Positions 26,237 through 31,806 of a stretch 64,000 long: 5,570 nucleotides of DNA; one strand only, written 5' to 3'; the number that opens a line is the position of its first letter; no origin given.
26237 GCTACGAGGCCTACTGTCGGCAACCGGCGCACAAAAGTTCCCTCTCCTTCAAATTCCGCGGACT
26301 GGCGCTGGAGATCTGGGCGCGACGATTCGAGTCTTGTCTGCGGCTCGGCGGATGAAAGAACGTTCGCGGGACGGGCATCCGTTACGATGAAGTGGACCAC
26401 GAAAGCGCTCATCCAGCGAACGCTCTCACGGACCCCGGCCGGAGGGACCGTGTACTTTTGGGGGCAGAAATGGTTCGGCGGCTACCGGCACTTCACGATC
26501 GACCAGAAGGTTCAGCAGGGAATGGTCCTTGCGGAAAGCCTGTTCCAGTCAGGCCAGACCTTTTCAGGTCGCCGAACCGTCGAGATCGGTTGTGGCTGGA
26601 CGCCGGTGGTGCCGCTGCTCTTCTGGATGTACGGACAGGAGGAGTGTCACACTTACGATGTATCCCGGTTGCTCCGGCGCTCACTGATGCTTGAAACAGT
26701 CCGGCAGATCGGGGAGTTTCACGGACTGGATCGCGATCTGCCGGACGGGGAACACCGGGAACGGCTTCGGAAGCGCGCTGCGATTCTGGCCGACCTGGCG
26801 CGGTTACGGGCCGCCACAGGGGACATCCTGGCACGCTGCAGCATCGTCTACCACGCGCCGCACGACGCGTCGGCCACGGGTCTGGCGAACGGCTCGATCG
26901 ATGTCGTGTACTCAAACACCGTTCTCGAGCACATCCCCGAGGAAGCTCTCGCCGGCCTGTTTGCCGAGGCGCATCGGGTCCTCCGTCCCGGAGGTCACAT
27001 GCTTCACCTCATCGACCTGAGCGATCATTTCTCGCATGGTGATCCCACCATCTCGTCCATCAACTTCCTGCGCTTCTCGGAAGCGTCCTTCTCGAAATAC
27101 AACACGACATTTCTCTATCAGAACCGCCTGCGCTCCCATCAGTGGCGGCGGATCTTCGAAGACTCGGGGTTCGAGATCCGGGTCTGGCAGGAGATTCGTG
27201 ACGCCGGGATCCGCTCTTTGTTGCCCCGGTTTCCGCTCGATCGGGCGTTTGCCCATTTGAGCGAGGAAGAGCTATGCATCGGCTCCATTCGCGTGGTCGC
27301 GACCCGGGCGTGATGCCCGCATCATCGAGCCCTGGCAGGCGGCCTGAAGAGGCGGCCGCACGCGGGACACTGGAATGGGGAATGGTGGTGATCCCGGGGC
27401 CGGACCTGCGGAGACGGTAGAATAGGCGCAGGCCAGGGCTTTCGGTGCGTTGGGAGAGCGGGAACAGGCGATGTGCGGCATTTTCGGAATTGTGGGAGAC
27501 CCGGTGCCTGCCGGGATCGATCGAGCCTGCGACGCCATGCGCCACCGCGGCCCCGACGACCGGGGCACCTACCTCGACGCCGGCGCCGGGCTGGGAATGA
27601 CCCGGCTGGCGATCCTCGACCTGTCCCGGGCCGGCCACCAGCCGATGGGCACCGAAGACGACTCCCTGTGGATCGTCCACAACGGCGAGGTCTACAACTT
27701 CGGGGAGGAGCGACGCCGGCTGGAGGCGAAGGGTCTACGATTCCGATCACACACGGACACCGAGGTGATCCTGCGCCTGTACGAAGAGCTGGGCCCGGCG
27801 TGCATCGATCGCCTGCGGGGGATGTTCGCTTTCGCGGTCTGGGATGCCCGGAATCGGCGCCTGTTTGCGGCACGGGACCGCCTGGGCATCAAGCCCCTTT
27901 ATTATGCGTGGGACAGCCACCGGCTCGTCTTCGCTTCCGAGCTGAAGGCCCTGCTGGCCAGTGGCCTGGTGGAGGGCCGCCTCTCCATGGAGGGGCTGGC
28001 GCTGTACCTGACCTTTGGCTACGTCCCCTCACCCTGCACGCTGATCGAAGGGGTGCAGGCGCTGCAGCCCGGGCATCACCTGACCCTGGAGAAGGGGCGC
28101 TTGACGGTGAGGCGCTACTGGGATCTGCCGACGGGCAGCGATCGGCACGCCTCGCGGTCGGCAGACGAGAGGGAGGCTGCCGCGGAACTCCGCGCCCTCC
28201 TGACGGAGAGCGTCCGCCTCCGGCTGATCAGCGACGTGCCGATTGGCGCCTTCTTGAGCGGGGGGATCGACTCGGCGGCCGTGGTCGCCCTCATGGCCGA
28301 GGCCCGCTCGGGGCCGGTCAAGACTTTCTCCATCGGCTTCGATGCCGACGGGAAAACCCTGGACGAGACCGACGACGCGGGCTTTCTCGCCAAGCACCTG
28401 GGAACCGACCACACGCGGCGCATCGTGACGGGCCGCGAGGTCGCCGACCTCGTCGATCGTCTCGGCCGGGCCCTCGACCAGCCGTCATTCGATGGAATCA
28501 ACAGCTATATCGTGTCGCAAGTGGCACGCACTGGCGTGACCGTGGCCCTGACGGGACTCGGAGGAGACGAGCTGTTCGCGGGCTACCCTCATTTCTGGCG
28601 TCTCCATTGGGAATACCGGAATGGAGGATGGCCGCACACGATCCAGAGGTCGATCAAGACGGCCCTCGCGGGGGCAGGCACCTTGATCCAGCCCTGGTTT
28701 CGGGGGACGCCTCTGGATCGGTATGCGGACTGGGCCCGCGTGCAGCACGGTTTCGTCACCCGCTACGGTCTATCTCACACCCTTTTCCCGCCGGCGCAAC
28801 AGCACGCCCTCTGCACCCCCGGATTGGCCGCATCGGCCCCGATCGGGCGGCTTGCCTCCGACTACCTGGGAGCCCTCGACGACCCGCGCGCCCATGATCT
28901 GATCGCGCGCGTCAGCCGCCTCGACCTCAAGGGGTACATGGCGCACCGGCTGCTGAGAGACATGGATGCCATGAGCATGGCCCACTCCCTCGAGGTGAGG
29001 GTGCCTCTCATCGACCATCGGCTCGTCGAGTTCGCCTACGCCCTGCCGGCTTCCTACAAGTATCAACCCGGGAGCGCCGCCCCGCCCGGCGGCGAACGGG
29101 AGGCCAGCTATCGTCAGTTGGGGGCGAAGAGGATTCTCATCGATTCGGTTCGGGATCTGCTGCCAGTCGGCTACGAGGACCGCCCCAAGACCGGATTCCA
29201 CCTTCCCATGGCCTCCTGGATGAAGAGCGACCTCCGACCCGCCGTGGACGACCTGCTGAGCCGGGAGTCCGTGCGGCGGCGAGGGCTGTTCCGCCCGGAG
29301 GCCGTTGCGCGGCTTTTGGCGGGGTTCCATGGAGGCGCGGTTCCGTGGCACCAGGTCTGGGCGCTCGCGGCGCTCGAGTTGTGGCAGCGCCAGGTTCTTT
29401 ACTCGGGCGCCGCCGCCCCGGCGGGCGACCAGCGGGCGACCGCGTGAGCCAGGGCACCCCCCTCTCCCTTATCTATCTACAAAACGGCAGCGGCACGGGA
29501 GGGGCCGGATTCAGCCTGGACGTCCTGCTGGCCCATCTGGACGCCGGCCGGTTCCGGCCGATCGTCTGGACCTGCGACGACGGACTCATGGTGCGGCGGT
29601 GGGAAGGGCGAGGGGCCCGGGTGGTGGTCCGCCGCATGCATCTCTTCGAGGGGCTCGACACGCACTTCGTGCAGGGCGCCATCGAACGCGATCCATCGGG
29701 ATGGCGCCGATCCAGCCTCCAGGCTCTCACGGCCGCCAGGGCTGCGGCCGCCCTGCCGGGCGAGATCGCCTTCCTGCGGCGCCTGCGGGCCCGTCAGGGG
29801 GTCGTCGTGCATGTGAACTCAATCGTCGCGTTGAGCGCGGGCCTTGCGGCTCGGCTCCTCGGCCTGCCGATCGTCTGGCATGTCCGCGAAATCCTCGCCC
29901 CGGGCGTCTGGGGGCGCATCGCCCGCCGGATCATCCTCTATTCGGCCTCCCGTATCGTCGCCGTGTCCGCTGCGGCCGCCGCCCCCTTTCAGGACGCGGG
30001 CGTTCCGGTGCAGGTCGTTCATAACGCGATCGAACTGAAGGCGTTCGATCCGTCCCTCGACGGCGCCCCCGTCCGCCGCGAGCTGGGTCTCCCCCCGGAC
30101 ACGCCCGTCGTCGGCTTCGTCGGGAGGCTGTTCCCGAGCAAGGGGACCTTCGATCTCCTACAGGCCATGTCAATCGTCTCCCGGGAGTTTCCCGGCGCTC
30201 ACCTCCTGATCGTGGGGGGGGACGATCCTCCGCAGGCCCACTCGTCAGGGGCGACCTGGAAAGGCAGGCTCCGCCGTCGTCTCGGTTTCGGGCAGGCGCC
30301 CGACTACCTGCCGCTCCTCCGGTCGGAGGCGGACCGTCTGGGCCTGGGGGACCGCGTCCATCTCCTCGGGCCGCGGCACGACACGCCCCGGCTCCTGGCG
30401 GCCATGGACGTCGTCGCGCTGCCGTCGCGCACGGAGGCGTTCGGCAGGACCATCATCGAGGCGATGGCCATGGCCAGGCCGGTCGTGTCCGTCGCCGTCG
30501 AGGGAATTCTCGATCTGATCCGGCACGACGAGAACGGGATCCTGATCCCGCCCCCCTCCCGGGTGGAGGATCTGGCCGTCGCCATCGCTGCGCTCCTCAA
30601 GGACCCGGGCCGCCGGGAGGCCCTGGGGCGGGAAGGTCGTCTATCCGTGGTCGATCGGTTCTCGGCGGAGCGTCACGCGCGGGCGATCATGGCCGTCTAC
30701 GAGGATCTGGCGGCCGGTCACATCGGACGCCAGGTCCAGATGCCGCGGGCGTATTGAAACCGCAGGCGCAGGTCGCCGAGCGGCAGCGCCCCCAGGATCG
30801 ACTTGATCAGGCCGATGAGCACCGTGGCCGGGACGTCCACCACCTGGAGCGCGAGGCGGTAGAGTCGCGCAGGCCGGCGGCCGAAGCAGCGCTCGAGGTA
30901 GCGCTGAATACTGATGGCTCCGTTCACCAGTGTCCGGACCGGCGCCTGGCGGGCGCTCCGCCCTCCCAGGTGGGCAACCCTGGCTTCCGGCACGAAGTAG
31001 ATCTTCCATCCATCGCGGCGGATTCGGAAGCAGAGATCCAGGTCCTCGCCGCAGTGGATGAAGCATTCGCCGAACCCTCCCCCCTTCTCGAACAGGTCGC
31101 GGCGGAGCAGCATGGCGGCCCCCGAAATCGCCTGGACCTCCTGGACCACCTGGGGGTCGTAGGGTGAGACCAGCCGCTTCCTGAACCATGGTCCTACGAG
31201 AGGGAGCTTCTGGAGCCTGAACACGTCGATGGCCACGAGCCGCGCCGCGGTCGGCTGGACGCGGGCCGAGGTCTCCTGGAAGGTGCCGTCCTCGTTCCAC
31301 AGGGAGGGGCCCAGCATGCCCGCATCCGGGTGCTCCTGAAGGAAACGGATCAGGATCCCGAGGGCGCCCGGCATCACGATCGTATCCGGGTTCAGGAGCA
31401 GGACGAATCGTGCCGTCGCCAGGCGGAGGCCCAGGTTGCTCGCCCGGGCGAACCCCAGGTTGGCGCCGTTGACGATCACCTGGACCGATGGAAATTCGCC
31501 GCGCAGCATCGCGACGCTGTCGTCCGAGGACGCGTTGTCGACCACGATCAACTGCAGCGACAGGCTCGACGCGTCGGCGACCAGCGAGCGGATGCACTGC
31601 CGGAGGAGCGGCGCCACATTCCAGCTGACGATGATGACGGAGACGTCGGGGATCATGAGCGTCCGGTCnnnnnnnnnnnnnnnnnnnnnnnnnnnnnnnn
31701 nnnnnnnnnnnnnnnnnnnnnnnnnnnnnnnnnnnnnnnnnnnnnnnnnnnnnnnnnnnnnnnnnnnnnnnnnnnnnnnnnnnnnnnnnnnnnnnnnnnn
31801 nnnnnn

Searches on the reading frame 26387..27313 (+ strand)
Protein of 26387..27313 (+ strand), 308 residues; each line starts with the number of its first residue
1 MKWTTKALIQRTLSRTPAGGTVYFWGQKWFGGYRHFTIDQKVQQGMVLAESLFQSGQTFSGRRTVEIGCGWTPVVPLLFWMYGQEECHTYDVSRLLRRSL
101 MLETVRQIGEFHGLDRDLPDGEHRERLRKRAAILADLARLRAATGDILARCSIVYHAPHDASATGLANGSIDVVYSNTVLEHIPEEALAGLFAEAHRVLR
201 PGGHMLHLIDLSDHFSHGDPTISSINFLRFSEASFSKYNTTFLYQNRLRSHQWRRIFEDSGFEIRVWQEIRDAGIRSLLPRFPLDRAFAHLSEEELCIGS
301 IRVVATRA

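Call 44: search_protein_families(library=ncbifam, proteins=[window:26387-27313:+], max_evalue=0.00001)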
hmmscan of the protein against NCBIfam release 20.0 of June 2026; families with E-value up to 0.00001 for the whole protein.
window:26387-27313:+ (308 aa): 1 family
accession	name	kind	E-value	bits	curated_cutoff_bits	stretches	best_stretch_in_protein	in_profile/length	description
NF045667.1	MTase_DVU1556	equivalog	3.7e-07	29.8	155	1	159-270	73-168/213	DVU_1556 family methyltransferase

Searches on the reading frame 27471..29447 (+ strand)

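Call 44: search_protein_families(library=ncbifam, proteins=[window:27471-29447:+], max_evalue=0.00001)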
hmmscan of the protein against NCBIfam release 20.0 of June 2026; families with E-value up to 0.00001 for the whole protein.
window:27471-29447:+ (658 aa): 9 families
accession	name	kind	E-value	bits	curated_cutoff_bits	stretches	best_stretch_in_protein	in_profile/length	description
TIGR03108.1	eps_aminotran_1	hypoth_equivalog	1.5e-137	460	816.9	1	1-636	1-622/628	XrtA/PEP-CTERM system amidotransferase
TIGR01536.1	asn_synth_AEB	equivalog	1.1e-129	433.7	267.1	1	2-533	1-490/517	asparagine synthase (glutamine-hydrolyzing)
TIGR03104.1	trio_amidotrans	equivalog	6.8e-120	401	570.1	2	1-378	1-386/589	N-acetylglutaminylglutamine amidotransferase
NF006949.0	PRK09431.1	equivalog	2e-78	264.3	499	2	1-162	1-166/554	asparagine synthase B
NF033535.1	lass_lactam_cya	exception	2.8e-68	231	525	1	3-398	3-402/668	lasso peptide isopeptide bond-forming cyclase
TIGR01135.1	glmS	equivalog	5e-13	48.4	418.05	1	55-163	83-199/607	glutamine--fructose-6-phosphate transaminase (isomerizing)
NF001484.0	PRK00331.1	subfamily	7.7e-13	47.7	381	1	56-163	85-200/601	isomerizing glutamine--fructose-6-phosphate transaminase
NF033561.1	macrolact_Ik_Al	subfamily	2.3e-12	46.3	300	1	121-371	83-333/561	albusnodin/ikarugamycin family macrolactam cyclase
TIGR01134.1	purF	equivalog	5.6e-12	45.8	350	1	55-162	83-200/432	amidophosphoribosyltransferase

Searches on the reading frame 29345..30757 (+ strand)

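Call 6: search_protein_families(library=pfam, proteins=[window:29345-30757:+], max_evalue=0.01)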
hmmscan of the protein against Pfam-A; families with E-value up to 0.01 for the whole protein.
window:29345-30757:+ (470 aa): 5 families
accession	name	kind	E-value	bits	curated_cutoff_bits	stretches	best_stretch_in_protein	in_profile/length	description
PF00534.26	Glycos_transf_1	-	1.9e-34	119.1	26.4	1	244-432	6-170/172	Glycosyl transferases group 1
PF13692.12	Glyco_trans_1_4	-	7.4e-32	111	27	1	254-420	2-142/142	Glycosyl transferases group 1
PF13439.12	Glyco_transf_4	-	1.2e-07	32.3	28.5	1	109-231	29-168/170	Glycosyltransferase Family 4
PF13524.12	Glyco_trans_1_2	-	3.1e-06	27.6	25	1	337-449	16-143/144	Glycosyl transferase-like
PF20706.3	GT4-conflict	-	0.00017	21.1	26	1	349-395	277-323/385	Family 4 Glycosyltransferase in conflict systems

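Call 44: search_protein_families(library=ncbifam, proteins=[window:29444-30757:+], max_evalue=0.00001)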
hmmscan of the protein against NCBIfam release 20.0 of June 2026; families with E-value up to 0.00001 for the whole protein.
window:29444-30757:+ (437 aa): 24 families
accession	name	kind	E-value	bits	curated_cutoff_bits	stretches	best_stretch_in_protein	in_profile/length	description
TIGR03088.1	stp2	hypoth_equivalog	1.3e-31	110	409.05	1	293-421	245-372/374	TIGR03088 family PEP-CTERM/XrtA system glycosyltransferase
NF041876.1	EPS_EpsE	equivalog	3.3e-28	99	400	1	226-415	220-389/389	exopolysaccharide biosynthesis GT4 family glycosyltransferase EpsE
TIGR03999.1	thiol_BshA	equivalog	5e-24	84.9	273.7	1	283-422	236-373/375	N-acetyl-alpha-D-glucosaminyl L-malate synthase BshA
TIGR03449.1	mycothiol_MshA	equivalog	5e-24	84.9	462.5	1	188-422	189-403/406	D-inositol-3-phosphate glycosyltransferase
TIGR04047.1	MSMEG_0565_glyc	hypoth_equivalog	3.4e-23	82.3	259.85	2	296-420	249-372/373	MSMEG_0565 family glycosyltransferase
TIGR02149.1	glgA_Coryne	subfamily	2.4e-21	76.3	302.4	2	311-421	274-389/391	glycogen synthase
NF047684.1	TeichurnBiosyTuaC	equivalog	2.3e-20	72.9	550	2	317-422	286-389/391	teichuronic acid biosynthesis protein TuaC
TIGR04063.1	stp3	hypoth_equivalog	4.9e-20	71.8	442.05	2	189-264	182-257/397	TIGR04063 family PEP-CTERM/XrtA system glycosyltransferase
NF053787.1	GlcN_PG_synth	equivalog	1.5e-19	70.1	480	2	310-422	251-359/361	N-acetylglucosaminyl phosphatidylglycerol synthase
NF038229.1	Glyco4_Geo_Pelo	equivalog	2.7e-15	56.2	400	1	310-422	227-336/338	GPMC system family 4 glycosyltransferase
NF038295.1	EPS_HpsP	equivalog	6.6e-12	45.1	550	1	316-422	283-387/388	hormogonium polysaccharide biosynthesis glycosyltransferase HpsP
TIGR04157.1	glyco_rSAM_CFB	subfamily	6.7e-12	45.1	400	1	191-261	197-268/406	TIGR04157 family glycosyltransferase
NF012028.0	PRK15484.1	subfamily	4.3e-11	42.5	618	1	188-413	162-369/380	lipopolysaccharide N-acetylglucosaminyltransferase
NF038298.1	EPS_HpsO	equivalog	7.6e-11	41.4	575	1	199-422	181-387/388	hormogonium polysaccharide biosynthesis glycosyltransferase HpsO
NF038011.1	PelF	equivalog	1.9e-10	40.4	100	0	286-361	350-424/489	GT4 family glycosyltransferase PelF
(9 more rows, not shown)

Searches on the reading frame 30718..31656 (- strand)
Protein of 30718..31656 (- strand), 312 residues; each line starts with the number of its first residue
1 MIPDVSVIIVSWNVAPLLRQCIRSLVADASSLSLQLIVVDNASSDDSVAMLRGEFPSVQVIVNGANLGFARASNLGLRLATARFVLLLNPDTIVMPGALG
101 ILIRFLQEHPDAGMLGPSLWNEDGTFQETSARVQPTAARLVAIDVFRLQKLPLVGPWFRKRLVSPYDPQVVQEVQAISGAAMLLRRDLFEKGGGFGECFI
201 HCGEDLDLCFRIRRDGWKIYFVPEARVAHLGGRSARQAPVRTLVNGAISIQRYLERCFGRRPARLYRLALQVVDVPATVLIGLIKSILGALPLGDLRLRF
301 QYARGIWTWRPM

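Call 6: search_protein_families(library=pfam, proteins=[window:30718-31656:-], max_evalue=0.01)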
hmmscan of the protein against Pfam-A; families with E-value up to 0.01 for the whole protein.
window:30718-31656:- (312 aa): 6 families
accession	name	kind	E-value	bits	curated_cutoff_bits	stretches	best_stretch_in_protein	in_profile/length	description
PF00535.33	Glycos_transf_2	-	2.4e-23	83.3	23.3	1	6-191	1-166/168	Glycosyl transferase family 2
PF13641.12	Glyco_tranf_2_3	-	3.6e-23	83.2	27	1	3-234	1-216/230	Glycosyltransferase like family 2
PF13632.12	Glyco_trans_2_3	-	5.5e-08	33.3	27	1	173-227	68-121/198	Glycosyl transferase family group 2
PF13506.12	Glyco_transf_21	-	5.7e-06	26.3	21.7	1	172-236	97-163/174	Glycosyl transferase family 21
PF10111.15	Glyco_tranf_2_2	-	6.5e-05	23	27.3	1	34-213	30-200/276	Glycosyltransferase like family 2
PF13712.12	Glyco_tranf_2_5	-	0.0015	18.7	27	0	67-220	39-178/210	Glycosyltransferase like family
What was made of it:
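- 30718..31656 (-): GT2 glycosyltransferase. In relatives it follows either FkbM or Methyltransf_24. PF00535 (call 6).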

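Call 44: search_protein_families(library=ncbifam, proteins=[window:30718-31656:-], max_evalue=0.00001)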
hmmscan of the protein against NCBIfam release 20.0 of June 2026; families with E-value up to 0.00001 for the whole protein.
window:30718-31656:- (312 aa): 12 families
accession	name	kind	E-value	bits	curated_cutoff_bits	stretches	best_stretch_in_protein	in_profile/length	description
TIGR03965.1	mycofact_glyco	equivalog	1.4e-23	83.5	280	2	173-229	225-280/467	mycofactocin biosynthesis glycosyltransferase MftF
NF041875.1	EPS_EpsD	equivalog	2.8e-18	66.4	370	1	5-119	1-117/325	exopolysaccharide biosynthesis glycosyltransferase EpsD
TIGR03937.1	PgaC_IcaA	equivalog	1.7e-13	50.3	422.3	1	2-113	44-157/407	poly-beta-1,6-N-acetyl-D-glucosamine synthase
TIGR04283.1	glyco_like_mftF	equivalog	1e-12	48.1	182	1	5-115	1-107/221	TIGR04283 family arsenosugar biosynthesis glycosyltransferase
TIGR01556.1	rhamnosyltran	subfamily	1.6e-12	47.2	200.55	1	22-235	10-206/281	rhamnosyltransferase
NF038299.1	EPS_HpsN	equivalog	2.9e-11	42.9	425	1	3-233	1-224/317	hormogonium polysaccharide biosynthesis glycosyltransferase HpsN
NF007482.0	PRK10073.1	equivalog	4.7e-11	42.3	423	1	3-104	6-108/334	glycosyltransferase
NF038302.1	EPS_HpsE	equivalog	1.2e-09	37.6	300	1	4-230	2-223/307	hormogonium polysaccharide biosynthesis glycosyltransferase HpsE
NF047683.1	TeichurnBiosyTuaG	equivalog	4.9e-09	36.2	400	1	3-112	6-117/252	teichuronic acid biosynthesis protein TuaG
TIGR03111.1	glyc2_xrt_Gpos1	hypoth_equivalog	2.4e-08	33.2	363.95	1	2-132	48-182/439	TIGR03111 family XrtG-associated glycosyltransferase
NF053739.1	GlytfEpsEBac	equivalog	1.4e-06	27.5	450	0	3-125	1-126/265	glycosyltransferase EpsE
NF050050.1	ProtGlycPglI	equivalog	2e-06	27.4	500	1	3-128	2-129/306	GalNAc(5)-diNAcBac-PP-undecaprenol beta-1,3-glucosyltransferase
